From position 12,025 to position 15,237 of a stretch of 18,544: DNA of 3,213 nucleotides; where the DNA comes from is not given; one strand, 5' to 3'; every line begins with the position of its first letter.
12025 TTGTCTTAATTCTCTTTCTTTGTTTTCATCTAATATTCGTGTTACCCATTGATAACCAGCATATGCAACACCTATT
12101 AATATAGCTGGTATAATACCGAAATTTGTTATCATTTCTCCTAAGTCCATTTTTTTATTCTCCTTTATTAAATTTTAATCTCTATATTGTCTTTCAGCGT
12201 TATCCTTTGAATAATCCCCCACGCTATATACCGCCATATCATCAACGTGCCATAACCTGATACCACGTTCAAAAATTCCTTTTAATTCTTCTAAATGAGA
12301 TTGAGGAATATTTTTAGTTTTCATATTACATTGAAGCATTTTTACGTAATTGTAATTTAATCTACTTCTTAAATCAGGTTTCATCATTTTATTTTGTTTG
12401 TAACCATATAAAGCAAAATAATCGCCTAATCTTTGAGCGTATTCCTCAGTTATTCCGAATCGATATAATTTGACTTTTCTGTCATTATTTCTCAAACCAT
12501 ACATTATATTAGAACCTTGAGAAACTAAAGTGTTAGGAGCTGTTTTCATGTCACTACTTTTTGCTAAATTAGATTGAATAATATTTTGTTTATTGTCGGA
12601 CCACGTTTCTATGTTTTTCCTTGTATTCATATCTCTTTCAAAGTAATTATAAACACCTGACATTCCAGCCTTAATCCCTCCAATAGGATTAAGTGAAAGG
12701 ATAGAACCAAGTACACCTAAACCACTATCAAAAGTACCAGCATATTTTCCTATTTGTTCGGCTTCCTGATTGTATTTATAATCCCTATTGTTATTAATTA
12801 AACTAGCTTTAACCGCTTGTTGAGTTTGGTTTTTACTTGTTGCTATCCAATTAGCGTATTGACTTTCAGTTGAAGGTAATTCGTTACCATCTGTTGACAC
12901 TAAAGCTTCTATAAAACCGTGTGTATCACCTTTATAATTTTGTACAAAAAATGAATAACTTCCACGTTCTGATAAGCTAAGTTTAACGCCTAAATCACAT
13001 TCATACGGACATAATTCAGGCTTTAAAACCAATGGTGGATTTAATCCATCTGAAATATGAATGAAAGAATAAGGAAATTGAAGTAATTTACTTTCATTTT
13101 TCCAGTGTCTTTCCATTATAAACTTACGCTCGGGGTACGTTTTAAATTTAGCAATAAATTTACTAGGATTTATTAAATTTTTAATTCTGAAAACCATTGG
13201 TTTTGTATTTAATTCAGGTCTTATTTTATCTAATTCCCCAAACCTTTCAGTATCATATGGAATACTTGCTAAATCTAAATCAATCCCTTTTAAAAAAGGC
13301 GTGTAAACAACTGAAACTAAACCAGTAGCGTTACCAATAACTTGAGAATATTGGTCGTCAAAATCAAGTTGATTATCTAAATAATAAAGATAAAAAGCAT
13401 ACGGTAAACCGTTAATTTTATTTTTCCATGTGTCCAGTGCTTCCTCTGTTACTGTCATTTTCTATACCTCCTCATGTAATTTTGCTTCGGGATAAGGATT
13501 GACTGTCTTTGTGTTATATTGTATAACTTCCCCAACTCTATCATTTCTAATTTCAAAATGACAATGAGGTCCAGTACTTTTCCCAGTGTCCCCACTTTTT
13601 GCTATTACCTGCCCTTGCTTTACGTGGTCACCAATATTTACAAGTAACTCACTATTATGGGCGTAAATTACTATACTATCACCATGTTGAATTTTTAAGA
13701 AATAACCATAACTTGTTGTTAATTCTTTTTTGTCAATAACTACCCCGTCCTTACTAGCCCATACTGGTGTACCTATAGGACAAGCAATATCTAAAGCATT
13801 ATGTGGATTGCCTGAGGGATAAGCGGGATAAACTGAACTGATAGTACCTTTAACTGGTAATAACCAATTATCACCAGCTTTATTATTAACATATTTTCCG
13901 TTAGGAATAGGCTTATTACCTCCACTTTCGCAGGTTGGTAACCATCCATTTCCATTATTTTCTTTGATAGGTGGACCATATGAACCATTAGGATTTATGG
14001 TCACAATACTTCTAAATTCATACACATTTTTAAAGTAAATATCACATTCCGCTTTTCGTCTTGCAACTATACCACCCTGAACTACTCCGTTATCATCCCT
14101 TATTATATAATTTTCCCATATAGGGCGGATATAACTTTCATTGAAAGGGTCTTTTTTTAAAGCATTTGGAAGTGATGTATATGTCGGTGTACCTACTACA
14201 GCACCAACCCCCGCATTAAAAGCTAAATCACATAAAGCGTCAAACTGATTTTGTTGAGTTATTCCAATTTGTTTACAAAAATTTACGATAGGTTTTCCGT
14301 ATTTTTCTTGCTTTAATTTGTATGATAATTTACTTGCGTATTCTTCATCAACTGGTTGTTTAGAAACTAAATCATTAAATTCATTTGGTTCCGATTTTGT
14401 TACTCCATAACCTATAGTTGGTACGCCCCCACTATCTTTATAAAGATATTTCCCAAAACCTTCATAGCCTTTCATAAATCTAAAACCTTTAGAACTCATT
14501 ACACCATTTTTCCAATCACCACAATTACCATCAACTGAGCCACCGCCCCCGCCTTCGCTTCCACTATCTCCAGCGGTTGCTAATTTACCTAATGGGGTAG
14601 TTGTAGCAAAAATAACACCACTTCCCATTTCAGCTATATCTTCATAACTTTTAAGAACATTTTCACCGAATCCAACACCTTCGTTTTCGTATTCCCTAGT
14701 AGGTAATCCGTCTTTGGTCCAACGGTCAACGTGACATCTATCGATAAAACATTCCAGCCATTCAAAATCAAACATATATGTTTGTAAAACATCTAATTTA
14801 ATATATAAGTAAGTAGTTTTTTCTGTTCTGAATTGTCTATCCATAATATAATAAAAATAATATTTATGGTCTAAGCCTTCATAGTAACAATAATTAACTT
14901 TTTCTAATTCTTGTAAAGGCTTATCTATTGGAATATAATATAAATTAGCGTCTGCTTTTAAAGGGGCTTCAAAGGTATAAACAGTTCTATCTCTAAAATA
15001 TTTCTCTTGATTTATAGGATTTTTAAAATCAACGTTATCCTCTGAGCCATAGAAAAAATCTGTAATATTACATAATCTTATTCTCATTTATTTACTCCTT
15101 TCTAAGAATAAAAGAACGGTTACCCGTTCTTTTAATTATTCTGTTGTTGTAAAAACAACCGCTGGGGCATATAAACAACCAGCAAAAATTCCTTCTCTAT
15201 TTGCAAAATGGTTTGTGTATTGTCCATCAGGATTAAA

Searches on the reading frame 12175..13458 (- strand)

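Call 60: search_protein_families(library=phrogs, proteins=[window:12175-13458:-], max_evalue=0.00001)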
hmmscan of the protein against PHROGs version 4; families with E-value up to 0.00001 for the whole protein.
window:12175-13458:- (427 aa): 2 families
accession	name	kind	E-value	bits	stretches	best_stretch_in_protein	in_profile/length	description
phrog_16740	-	tail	6.1e-112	375.8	1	9-422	3-397/399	tail protein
phrog_2248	-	tail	4.2e-38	132.4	1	109-418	280-586/590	tail protein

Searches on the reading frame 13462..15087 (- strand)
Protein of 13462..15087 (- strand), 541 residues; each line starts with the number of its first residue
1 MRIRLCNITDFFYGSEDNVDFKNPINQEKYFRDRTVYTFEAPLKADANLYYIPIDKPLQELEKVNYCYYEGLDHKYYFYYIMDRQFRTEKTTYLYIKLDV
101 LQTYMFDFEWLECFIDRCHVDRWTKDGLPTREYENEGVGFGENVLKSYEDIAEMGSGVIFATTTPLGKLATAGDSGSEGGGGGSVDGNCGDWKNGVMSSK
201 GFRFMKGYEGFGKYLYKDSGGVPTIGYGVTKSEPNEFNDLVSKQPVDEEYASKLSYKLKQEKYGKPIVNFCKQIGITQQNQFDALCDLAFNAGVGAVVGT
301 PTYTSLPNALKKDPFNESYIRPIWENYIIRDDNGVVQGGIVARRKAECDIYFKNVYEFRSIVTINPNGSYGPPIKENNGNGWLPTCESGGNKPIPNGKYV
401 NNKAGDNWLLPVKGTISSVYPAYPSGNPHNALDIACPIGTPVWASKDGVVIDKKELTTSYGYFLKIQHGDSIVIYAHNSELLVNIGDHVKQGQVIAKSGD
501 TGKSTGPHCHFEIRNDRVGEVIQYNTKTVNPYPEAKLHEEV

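Call 60: search_protein_families(library=phrogs, proteins=[window:13462-15087:-], max_evalue=0.00001)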
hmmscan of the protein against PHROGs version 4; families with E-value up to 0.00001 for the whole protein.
window:13462-15087:- (541 aa): 24 families
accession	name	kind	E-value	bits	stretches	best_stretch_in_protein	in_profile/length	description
phrog_16615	-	other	8.7e-141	471.3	1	15-539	16-521/529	peptidase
phrog_1067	-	head and packaging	3.6e-29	102.9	1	171-516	551-847/991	minor head protein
phrog_10030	-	tail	1.9e-24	86.1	1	406-515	1893-2007/2105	tail length tape measure protein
phrog_6700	-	lysis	1.5e-22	79.5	1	427-516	2624-2714/2898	endolysin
phrog_28672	-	other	7.3e-22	78.5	1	407-515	267-375/397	metallo-endopeptidase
phrog_7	-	lysis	6.6e-21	75.1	1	176-400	545-750/873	endolysin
phrog_2248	-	tail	1e-19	71.7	1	17-145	20-145/590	tail protein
phrog_7767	-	other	2.3e-19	70.9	1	425-527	17-111/194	metallo-endopeptidase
phrog_21656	-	other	2.9e-16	59.7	1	428-532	636-740/1022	peptidase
phrog_14988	-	other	1.8e-15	58.4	1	424-523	28-137/272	peptidase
phrog_28394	-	unknown function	2.3e-15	57.5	1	393-516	169-290/303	-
phrog_37190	-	other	2.4e-15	57.7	1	428-524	140-237/244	peptidase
phrog_23188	-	tail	3.3e-15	54.7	1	426-515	3159-3251/5002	tail length tape measure protein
phrog_4070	-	tail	2e-14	53.7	1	426-531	622-723/989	tail length tape measure protein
phrog_3578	-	lysis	7e-14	53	1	424-531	231-352/405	endolysin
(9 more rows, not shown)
